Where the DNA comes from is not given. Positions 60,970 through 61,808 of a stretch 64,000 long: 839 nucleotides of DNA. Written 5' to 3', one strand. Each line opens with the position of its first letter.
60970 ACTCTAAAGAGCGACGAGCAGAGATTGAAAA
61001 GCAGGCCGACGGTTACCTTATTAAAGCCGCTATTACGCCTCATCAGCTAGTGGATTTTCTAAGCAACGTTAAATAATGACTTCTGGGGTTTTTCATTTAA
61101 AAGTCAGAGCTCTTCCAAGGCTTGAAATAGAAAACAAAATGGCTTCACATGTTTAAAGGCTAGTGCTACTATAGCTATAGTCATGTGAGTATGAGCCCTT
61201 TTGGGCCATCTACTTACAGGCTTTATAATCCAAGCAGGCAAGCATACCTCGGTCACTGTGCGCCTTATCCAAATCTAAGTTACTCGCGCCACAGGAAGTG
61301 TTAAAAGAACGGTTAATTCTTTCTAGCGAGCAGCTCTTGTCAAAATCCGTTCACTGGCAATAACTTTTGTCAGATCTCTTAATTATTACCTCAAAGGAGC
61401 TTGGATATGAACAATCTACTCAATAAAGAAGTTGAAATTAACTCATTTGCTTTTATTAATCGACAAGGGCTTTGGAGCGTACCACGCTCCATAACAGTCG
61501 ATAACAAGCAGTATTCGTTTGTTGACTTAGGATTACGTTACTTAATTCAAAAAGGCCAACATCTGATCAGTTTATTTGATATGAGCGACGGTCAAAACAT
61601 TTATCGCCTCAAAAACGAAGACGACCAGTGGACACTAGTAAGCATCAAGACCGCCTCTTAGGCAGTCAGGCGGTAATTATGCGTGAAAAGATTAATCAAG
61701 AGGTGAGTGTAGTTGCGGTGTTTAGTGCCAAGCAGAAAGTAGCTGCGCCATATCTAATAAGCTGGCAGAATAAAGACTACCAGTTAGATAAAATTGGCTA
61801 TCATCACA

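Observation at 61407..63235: Y-family polymerase cassette preceded by two tandem paralogous ~85-aa proteins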

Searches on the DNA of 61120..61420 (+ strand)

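Call 98: build_rna_model(alignment_id=A6)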
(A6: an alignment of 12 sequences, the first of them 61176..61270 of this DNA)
Model R1 built from alignment A6 (12 sequences, 170 columns); structure: RNAalifold consensus.
model positions 99; base pairs 14; branch points 1; effective number of sequences 6.44; information 0.59 bits per position. Calibrated on 0.2 Mb of random sequence (short: E-values are rough).
structure used (alignment columns):
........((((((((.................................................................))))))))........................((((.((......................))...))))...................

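Call 99: search_with_rna_model(model_id=R1, sources=[window, L004, L005, L006, L007, L008, L009, L010, L011, L012, L013, L014, L015, L016, L017, L018, L019, L020, L021, L022, L023, L024, L025, L026, L027, L028, L029, L030, L031, L032, L033, L034, L035, L036, L037, L038, L039, L040, L041, L042, L043, L044, L045, L046, L047, L048, L049, L001, L003, L050, L051, L052, L054, L061, L062, L063], max_evalue=1)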
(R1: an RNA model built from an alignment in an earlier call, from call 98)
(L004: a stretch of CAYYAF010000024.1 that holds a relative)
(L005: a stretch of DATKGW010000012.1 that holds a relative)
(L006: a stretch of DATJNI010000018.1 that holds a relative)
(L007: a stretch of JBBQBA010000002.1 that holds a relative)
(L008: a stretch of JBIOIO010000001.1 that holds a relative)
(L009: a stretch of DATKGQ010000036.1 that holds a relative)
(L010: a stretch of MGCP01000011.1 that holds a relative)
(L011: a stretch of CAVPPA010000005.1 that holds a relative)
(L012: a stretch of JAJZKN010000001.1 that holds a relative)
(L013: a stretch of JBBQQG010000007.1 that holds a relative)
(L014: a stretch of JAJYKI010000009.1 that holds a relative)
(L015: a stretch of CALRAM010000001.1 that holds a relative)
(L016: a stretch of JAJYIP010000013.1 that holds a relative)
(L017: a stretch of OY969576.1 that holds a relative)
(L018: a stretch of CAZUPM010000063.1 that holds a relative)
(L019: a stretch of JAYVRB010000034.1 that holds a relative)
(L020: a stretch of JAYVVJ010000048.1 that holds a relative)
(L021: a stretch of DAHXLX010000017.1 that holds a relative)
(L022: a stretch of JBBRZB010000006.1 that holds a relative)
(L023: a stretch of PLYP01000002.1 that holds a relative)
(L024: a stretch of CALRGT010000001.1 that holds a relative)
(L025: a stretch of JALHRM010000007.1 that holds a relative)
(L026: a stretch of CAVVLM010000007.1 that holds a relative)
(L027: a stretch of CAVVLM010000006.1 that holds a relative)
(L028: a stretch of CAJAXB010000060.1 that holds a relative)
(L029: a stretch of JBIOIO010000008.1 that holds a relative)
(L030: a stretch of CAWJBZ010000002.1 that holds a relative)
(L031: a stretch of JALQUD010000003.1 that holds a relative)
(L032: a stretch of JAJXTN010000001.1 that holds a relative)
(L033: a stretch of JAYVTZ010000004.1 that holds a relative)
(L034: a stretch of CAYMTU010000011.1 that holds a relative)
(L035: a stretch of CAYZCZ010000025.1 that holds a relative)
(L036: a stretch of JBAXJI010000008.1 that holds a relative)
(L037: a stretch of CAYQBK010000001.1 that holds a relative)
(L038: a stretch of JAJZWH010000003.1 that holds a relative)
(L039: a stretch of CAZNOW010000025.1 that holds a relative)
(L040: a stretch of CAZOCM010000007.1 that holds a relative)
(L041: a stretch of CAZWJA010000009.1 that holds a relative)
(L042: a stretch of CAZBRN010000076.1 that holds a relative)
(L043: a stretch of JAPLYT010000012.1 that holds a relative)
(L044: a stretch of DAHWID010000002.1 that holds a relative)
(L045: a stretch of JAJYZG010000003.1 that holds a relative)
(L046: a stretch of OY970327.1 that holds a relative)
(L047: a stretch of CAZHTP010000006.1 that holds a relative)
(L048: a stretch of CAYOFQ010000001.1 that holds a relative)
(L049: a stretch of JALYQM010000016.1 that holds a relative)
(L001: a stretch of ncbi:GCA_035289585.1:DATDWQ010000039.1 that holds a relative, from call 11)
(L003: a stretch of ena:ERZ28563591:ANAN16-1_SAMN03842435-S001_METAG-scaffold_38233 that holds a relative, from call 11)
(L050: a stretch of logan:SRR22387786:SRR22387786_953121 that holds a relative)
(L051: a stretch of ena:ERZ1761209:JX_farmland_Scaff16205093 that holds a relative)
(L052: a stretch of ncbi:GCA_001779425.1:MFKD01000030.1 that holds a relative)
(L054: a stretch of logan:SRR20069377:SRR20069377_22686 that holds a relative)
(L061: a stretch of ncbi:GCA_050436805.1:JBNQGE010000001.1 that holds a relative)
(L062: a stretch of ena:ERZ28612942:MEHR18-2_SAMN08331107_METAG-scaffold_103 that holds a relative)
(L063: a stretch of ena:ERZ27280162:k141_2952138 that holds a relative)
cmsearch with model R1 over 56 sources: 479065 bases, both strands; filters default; matches with E-value up to 1: 49.
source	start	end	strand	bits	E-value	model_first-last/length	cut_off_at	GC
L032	3332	3434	+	84.6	5.2e-21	1-99/99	no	0.49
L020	3479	3581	+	80.9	5.9e-20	1-99/99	no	0.47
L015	3508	3607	+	80.8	6.1e-20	1-99/99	no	0.45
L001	3763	3862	+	79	2e-19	1-99/99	no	0.5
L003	2330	2429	+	79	2e-19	1-99/99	no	0.5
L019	3389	3480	+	75.9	1.5e-18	1-99/99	no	0.43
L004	3481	3622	+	71.9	1.9e-17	1-99/99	no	0.51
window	61176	61270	+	70.9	3.7e-17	1-99/99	no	0.47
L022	3388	3475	+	69.4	1e-16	1-99/99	no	0.52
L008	3470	3557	+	62.7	7.3e-15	1-99/99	no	0.51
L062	4764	4862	+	60.3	3.4e-14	1-99/99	no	0.49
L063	4764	4862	+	60.3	3.4e-14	1-99/99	no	0.49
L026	2200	2312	+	59.6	5.5e-14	1-99/99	no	0.46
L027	2201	2313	+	59.6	5.5e-14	1-99/99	no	0.46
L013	2814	2910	+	57.2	2.6e-13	1-99/99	no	0.44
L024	3712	3824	+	50.4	2.2e-11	1-99/99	no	0.42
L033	3702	3819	+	48.2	8.9e-11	1-99/99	no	0.42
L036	3709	3824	+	45.2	6e-10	1-99/99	no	0.41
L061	4749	4859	+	43.3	2.1e-09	1-99/99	no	0.5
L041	3189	3287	+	42.7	3.1e-09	1-99/99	no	0.52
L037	3684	3792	+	41.9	5e-09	1-99/99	no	0.42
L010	3828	3901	+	37.2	1.1e-07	1-99/99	no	0.47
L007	6276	6388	-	36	2.3e-07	1-99/99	no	0.49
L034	2981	3091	+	32.4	2.3e-06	1-99/99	no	0.51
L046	3219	3359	+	32.4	2.3e-06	1-99/99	no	0.46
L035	3211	3355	+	32.2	2.7e-06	1-99/99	no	0.46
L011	2868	2955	+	32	3e-06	1-99/99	no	0.41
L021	3701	3785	+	31.9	3.4e-06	1-99/99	no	0.4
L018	1276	1392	+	29.1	2.1e-05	1-99/99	no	0.5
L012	3731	3798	+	28.1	3.8e-05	1-99/99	no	0.44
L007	3220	3298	+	27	8e-05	1-99/99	no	0.44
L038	3696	3782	+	27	8.1e-05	1-99/99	no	0.25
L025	3825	3918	+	26.9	8.4e-05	1-99/99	no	0.49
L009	2908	2992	+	25.8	0.00017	1-99/99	no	0.4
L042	3237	3382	+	24.9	0.0003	1-99/99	no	0.42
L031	3756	3842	+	23.3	0.00086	1-99/99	no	0.62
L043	3236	3382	+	22.1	0.0019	1-99/99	no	0.44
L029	3208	3270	+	21.8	0.0022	1-99/99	no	0.44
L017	3155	3225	+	21.7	0.0024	1-99/99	no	0.44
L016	3718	3755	+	21.4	0.0029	52-88/99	no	0.42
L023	3624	3649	+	21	0.004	63-88/99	no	0.54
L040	3170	3270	+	20.6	0.005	1-99/99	no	0.31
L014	921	1003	+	20.2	0.0065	1-99/99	no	0.45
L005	3240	3331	+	20.2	0.0065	1-99/99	no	0.55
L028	1269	1341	+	19.5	0.01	1-99/99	no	0.38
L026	7276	7349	-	15.1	0.18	1-99/99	no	0.31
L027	7275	7348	-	15.1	0.18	1-99/99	no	0.31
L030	3220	3281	+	14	0.36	1-99/99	no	0.44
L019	7081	7167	+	13.1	0.63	1-99/99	no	0.4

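Call 101: search_rna_families(source=window, start=61120, end=61420, threshold=evalue, max_evalue=10, show_alignments=2)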
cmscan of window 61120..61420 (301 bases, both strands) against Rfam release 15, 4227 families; matches with E-value up to 10: 0.
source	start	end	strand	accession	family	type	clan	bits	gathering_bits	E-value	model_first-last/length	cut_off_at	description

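Call 103: search_with_rna_model(model_id=R1, sources=[window, L004, L005, L007, L008, L009, L010, L011, L012, L013, L015, L018, L019, L020, L021, L022, L024, L025, L026, L031, L032, L033, L034, L035, L036, L037, L038, L041, L042, L046, L001, L061, L062], max_evalue=0.001, make_alignment=true)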
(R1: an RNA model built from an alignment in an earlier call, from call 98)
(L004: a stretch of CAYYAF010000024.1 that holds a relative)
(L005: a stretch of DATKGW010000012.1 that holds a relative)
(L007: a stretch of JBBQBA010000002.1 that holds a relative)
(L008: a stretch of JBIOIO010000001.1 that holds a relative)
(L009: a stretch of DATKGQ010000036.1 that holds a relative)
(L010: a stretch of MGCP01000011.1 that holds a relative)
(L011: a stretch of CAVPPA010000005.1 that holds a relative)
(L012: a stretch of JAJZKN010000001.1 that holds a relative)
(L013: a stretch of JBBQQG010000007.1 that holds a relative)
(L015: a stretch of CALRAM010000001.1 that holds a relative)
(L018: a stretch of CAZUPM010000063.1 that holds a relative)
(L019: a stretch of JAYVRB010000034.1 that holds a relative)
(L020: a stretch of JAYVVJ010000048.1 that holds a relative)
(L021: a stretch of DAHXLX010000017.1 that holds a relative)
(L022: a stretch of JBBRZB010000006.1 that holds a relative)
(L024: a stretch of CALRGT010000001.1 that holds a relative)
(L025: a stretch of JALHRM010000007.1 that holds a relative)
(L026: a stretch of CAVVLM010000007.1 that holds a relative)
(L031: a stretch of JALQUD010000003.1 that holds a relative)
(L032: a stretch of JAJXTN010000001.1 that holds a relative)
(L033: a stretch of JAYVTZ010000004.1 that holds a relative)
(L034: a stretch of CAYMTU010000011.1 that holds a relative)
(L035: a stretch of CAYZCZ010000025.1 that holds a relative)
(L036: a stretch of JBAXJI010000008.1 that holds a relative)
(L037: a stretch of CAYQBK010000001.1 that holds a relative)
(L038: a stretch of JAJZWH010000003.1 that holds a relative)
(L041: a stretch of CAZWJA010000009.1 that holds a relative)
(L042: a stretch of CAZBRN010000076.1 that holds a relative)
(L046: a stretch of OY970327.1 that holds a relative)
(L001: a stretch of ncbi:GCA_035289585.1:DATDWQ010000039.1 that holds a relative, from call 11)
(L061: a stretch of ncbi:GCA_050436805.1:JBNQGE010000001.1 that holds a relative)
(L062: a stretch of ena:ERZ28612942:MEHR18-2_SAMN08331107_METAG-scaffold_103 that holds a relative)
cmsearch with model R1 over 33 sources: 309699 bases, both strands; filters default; matches with E-value up to 0.001: 33.
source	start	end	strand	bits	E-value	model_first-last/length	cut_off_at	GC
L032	3332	3434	+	84.6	3.4e-21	1-99/99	no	0.49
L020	3479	3581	+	80.9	3.8e-20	1-99/99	no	0.47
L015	3508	3607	+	80.8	4e-20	1-99/99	no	0.45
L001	3763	3862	+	79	1.3e-19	1-99/99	no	0.5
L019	3389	3480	+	75.9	9.6e-19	1-99/99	no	0.43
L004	3481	3622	+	71.9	1.3e-17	1-99/99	no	0.51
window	61176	61270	+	70.9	2.4e-17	1-99/99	no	0.47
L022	3388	3475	+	69.4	6.5e-17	1-99/99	no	0.52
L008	3470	3557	+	62.7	4.7e-15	1-99/99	no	0.51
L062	4764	4862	+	60.3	2.2e-14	1-99/99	no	0.49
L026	2200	2312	+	59.6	3.6e-14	1-99/99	no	0.46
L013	2814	2910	+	57.2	1.7e-13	1-99/99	no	0.44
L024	3712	3824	+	50.4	1.4e-11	1-99/99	no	0.42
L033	3702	3819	+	48.2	5.7e-11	1-99/99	no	0.42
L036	3709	3824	+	45.2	3.8e-10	1-99/99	no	0.41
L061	4749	4859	+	43.3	1.3e-09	1-99/99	no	0.5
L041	3189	3287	+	42.7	2e-09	1-99/99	no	0.52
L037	3684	3792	+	41.9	3.2e-09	1-99/99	no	0.42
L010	3828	3901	+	37.2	6.8e-08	1-99/99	no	0.47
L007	6276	6388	-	36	1.5e-07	1-99/99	no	0.49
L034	2981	3091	+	32.4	1.5e-06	1-99/99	no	0.51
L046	3219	3359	+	32.4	1.5e-06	1-99/99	no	0.46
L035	3211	3355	+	32.2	1.7e-06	1-99/99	no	0.46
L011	2868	2955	+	32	2e-06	1-99/99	no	0.41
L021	3701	3785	+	31.9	2.2e-06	1-99/99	no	0.4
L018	1276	1392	+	29.1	1.4e-05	1-99/99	no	0.5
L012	3731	3798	+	28.1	2.4e-05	1-99/99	no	0.44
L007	3220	3298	+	27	5.2e-05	1-99/99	no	0.44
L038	3696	3782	+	27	5.2e-05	1-99/99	no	0.25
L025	3825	3918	+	26.9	5.4e-05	1-99/99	no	0.49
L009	2908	2992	+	25.8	0.00011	1-99/99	no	0.4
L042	3237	3382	+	24.9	0.0002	1-99/99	no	0.42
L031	3756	3842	+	23.3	0.00056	1-99/99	no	0.62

Alignment A7: 33 matches aligned to the model, 211 columns, each read 5' to 3' on its own strand. Consensus structure (alignment columns), stored with it:
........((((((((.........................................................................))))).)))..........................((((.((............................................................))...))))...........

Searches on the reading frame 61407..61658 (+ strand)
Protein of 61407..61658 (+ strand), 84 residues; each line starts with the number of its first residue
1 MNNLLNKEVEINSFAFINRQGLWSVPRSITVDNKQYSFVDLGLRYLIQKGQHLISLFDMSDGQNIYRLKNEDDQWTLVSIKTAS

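Call 5: search_protein_families(library=pfam, proteins=[window:61407-61658:+], max_evalue=1)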
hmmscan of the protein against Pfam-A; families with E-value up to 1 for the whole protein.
seq(84 aa): 1 family
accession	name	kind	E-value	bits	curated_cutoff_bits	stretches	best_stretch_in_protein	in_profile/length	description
PF03084.19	Sigma_1_2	-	0.12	12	25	1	17-76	122-183/452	Reoviral Sigma1/Sigma2 family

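Call 7: search_protein_families(library=ncbifam, proteins=[window:61407-61658:+], max_evalue=1)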
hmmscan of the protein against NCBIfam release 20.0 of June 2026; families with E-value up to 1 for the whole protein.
seq(84 aa): 0 families

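Call 8: find_homologous_proteins(query=window:61407-61658:+, max_evalue=0.01)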
Query seq(84 aa) (84 aa): 22 proteins with E <= 0.01 among 22 candidates.
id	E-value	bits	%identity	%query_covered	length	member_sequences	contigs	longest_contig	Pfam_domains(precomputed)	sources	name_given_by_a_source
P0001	1.6e-48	179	100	100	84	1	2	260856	-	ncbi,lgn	-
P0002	9.8e-36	139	79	98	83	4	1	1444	-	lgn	-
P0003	1.1e-35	139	78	98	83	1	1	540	-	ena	-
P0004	3.9e-34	134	73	98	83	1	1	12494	-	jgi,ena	-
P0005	1.6e-33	132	73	95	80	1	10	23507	-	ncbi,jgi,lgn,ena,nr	ncbi:MAG TPA: hypothetical protein VJC09_02380 [Candidatus Saccharimonadales bacterium]|nr:hypotheti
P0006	8.3e-33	129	69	100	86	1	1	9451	-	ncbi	-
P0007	1.8e-32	128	72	96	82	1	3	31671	-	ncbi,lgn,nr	ncbi:MAG TPA: hypothetical protein VLF90_00180 [Patescibacteria group bacterium]|nr:hypothetical pro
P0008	6.3e-32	127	70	95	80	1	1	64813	-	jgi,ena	-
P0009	8.2e-32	126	67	99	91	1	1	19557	-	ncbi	-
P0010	8.5e-32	126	73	94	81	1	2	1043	-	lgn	-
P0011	1.4e-31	125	73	94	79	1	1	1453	-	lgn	-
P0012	3.0e-31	124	70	95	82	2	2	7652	-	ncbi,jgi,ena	-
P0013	4.2e-31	124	71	95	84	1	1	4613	-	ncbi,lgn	-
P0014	6.1e-31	123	67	94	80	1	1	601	-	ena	-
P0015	1.4e-30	122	68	92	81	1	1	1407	-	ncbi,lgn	-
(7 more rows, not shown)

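Call 11: find_encoding_contigs(protein=P0005, flank=4000, max_places=3)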
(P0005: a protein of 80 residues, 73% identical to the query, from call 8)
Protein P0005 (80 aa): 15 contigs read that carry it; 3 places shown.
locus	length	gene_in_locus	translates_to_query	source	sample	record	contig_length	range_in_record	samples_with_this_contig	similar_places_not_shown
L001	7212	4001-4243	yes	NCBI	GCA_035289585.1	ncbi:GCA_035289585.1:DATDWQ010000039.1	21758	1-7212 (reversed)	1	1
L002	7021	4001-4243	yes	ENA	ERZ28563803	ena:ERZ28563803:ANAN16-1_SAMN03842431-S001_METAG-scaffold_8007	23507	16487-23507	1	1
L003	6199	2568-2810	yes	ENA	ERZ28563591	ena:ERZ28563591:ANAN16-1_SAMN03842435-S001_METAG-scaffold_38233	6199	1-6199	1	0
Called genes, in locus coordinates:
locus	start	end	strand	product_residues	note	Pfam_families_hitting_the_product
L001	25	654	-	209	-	-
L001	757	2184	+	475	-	PF00749:tRNA-synt_1c, PF19269:Anticodon_2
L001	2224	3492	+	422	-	PF11258:DUF3048, PF17479:DUF3048_C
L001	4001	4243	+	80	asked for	-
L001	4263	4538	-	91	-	-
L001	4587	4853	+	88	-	-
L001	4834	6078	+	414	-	PF00817:IMS, PF11799:IMS_C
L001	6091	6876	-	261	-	PF01739:CheR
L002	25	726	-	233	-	-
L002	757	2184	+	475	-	PF00749:tRNA-synt_1c, PF19269:Anticodon_2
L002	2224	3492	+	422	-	PF11258:DUF3048, PF17479:DUF3048_C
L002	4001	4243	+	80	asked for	-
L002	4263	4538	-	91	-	-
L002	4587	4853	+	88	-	-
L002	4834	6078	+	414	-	PF00817:IMS, PF11799:IMS_C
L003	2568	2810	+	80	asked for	-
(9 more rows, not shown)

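Call 80: find_encoding_contigs(protein=P0001, flank=10000, max_places=2)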
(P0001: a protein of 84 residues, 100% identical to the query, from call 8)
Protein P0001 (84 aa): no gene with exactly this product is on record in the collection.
